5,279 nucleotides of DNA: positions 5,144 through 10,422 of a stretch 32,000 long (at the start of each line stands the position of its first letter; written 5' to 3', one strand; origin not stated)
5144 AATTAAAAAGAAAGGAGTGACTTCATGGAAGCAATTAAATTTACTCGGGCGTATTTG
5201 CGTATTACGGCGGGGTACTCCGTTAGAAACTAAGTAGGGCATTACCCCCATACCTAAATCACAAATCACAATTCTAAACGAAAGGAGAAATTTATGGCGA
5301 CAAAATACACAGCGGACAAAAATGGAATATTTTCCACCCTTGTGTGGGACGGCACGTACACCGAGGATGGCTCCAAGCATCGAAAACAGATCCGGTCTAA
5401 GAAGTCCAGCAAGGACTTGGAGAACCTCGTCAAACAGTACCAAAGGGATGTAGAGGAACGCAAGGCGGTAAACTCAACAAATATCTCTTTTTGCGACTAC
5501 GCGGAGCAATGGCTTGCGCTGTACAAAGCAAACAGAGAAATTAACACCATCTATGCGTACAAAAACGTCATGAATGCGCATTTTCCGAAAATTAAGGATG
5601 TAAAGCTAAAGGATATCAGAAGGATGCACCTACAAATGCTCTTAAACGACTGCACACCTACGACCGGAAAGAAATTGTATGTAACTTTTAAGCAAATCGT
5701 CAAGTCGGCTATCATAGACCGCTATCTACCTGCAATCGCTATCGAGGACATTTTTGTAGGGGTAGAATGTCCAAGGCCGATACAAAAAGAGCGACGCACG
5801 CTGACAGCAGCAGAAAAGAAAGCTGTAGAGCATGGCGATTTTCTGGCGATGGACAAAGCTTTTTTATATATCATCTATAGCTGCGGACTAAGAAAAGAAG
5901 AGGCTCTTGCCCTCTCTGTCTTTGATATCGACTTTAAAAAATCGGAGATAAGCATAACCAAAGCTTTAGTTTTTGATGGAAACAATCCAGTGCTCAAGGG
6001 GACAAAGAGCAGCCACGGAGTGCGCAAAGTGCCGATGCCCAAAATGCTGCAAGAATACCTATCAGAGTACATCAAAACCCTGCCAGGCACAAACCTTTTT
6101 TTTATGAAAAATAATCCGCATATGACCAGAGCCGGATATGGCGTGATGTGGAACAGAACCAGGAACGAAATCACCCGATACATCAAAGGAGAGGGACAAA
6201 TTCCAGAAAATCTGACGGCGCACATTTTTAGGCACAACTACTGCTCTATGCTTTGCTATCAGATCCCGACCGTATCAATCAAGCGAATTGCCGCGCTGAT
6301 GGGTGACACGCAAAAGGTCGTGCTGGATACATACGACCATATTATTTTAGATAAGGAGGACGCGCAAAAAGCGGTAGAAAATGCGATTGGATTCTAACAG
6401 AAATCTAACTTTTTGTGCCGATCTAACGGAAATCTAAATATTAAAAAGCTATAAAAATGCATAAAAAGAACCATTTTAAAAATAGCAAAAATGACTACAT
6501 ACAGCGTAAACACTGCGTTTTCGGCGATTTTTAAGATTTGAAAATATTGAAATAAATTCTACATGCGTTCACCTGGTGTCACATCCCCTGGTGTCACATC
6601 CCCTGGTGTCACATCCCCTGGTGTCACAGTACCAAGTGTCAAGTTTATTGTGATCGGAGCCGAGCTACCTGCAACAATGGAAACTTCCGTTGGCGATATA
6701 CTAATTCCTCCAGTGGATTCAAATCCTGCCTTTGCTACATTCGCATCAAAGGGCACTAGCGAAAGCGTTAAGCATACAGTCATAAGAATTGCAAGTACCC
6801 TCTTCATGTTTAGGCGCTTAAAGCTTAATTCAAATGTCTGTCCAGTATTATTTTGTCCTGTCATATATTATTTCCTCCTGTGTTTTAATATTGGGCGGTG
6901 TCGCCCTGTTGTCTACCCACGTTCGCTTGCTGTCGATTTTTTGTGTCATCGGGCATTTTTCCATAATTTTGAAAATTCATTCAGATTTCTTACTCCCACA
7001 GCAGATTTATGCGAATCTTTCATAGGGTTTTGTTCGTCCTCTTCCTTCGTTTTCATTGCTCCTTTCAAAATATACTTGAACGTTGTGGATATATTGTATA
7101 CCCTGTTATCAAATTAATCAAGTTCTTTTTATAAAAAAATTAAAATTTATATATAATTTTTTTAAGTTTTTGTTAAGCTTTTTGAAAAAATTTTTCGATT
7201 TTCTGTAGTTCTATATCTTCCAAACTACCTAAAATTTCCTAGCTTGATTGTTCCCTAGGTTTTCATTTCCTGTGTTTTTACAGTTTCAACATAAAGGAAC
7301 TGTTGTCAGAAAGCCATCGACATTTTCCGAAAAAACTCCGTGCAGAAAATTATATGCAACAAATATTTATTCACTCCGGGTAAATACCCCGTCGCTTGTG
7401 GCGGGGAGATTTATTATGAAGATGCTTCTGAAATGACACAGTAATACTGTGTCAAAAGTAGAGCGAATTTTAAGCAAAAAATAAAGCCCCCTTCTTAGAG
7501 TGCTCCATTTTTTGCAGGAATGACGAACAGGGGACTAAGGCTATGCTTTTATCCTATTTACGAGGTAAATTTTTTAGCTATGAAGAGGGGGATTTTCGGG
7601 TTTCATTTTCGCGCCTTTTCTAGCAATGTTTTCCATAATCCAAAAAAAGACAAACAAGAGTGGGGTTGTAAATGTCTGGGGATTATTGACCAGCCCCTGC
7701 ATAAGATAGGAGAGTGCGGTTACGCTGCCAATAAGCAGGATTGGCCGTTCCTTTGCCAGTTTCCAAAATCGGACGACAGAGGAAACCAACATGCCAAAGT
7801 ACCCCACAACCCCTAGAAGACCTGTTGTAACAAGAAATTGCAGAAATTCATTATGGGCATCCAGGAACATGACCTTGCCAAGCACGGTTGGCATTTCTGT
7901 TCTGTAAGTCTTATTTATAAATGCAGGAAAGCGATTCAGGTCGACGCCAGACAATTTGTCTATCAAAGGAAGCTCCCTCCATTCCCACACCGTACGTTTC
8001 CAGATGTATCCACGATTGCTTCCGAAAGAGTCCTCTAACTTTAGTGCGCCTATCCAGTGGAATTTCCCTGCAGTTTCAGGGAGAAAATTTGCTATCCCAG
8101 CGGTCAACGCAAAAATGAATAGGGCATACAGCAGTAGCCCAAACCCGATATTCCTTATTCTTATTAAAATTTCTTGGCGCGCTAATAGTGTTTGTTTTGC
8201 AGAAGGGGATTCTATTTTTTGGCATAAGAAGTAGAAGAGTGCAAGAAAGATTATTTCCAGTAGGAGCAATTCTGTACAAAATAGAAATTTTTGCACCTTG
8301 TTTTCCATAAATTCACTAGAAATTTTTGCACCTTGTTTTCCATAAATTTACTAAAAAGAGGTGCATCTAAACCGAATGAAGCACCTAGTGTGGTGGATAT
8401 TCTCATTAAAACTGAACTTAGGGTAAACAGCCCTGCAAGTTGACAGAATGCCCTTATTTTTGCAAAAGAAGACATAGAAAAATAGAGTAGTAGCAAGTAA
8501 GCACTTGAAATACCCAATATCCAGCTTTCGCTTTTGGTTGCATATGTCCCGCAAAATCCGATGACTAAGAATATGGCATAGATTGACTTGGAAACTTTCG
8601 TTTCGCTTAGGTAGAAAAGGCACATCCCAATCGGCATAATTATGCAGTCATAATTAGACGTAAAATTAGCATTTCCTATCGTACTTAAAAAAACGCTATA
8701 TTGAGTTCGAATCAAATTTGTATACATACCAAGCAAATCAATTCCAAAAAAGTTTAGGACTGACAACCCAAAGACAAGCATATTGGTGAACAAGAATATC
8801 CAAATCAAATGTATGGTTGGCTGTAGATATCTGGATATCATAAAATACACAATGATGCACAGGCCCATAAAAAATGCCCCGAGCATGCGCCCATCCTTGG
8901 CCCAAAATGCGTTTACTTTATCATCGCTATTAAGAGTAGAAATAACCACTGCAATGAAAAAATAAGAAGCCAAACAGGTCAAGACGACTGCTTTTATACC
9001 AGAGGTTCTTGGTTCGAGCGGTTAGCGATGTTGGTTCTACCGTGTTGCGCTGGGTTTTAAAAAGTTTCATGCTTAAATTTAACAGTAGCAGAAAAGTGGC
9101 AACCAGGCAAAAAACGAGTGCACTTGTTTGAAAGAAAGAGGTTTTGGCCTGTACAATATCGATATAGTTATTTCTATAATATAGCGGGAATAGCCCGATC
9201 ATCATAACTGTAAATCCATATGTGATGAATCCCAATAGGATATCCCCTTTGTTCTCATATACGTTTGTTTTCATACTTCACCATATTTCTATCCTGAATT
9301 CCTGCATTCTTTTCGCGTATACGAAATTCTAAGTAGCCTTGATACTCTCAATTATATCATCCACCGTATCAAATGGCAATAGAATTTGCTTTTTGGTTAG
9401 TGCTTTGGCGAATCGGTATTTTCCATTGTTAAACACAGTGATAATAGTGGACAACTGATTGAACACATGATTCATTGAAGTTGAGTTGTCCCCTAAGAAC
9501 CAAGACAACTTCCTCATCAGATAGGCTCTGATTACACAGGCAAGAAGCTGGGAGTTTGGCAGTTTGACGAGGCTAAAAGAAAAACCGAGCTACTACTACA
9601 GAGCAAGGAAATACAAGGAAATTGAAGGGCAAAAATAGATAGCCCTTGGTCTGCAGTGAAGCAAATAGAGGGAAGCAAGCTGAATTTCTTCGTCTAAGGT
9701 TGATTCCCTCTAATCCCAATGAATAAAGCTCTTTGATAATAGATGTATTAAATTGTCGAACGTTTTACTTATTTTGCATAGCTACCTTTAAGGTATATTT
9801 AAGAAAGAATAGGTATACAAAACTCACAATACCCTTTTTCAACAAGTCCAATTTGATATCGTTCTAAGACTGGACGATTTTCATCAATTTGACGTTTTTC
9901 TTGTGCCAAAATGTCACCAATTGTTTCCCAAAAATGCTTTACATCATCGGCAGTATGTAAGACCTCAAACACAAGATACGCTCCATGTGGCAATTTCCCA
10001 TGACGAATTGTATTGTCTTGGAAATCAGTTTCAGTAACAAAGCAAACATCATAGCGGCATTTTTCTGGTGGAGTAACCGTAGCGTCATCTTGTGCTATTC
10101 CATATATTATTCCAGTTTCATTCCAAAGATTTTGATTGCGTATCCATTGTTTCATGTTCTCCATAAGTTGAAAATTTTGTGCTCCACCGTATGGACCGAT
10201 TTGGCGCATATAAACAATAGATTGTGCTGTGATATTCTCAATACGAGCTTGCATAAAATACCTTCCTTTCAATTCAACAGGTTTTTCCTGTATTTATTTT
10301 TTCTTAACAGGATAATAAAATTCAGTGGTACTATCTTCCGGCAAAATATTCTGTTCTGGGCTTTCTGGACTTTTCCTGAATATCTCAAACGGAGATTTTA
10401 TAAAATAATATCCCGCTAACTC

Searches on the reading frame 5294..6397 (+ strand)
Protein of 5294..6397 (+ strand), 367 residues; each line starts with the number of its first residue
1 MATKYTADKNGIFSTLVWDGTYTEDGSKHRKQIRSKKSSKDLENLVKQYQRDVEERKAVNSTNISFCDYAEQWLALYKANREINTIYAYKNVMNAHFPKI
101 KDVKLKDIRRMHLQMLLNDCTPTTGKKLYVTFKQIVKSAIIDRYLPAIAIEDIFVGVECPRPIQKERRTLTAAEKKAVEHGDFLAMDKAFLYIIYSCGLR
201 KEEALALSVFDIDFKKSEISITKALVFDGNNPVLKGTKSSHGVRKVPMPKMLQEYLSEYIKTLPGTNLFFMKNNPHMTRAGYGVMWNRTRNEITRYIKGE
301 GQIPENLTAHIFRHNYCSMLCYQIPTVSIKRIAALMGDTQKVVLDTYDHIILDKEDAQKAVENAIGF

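Call 71: find_related_loci(query=window:5294-6397:+, collection=viral_contigs, flank=7000)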
Query window:5294-6397:+ (367 aa) in viral_contigs; peptide patterns used: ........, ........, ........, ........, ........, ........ (x = any residue, [..] = any of these).
13 stretches matched a pattern; 1 encode a relative of the query (tblastn E <= 1e-3); 1 distinct loci.
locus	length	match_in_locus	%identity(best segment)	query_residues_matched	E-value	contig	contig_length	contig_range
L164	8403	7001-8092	47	1-367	7e-111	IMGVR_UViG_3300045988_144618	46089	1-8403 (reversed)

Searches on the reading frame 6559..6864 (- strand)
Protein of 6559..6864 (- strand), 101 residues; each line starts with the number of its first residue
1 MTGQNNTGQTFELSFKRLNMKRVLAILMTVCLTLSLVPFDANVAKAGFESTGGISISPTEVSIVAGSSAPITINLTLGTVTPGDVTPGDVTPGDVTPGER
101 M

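Call 28: search_protein_families(library=pfam, proteins=[window:6559-6864:-], max_evalue=0.01)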
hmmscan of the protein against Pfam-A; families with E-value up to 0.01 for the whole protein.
window:6559-6864:- (101 aa): 0 families

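Call 76: find_related_loci(query=window:6559-6864:-, collection=viral_contigs, flank=1500)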
Query window:6559-6864:- (101 aa) in viral_contigs; peptide patterns used: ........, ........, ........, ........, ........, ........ (x = any residue, [..] = any of these).
86 stretches matched a pattern, but none encodes a relative of the query by tblastn (E <= 1e-3).

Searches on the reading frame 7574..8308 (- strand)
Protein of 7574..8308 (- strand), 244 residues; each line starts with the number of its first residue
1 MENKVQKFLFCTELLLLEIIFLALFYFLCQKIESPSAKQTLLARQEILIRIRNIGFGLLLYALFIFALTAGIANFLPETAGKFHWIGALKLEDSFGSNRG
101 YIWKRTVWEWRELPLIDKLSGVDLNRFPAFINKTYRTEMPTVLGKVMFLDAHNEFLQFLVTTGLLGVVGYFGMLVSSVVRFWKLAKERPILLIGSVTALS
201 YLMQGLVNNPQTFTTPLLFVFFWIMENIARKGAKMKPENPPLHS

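Call 28: search_protein_families(library=pfam, proteins=[window:7574-8308:-], max_evalue=0.01)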
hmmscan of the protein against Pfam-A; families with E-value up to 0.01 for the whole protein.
window:7574-8308:- (244 aa): 1 family
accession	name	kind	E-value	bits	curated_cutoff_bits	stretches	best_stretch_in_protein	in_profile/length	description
PF04932.20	Wzy_C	-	3.2e-06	27.4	31.7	1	48-171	31-149/149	O-Antigen ligase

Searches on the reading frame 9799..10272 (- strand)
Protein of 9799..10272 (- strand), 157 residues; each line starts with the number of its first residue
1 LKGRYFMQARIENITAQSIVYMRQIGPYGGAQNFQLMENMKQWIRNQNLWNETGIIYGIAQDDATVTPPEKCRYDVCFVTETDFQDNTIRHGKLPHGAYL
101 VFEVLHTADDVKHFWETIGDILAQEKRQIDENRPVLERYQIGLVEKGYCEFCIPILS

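Call 56: search_protein_families(library=pfam, proteins=[window:9799-10272:-], max_evalue=0.01)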
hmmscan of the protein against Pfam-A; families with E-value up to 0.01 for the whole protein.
window:9799-10272:- (157 aa): 2 families
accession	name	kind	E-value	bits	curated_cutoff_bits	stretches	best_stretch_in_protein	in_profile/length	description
PF06445.20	GyrI-like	-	2.8e-22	80.1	26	1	7-155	1-154/155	GyrI-like small molecule binding domain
PF14526.11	Cass2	-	1.8e-10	41.6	27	1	10-155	1-150/150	Integron-associated effector binding protein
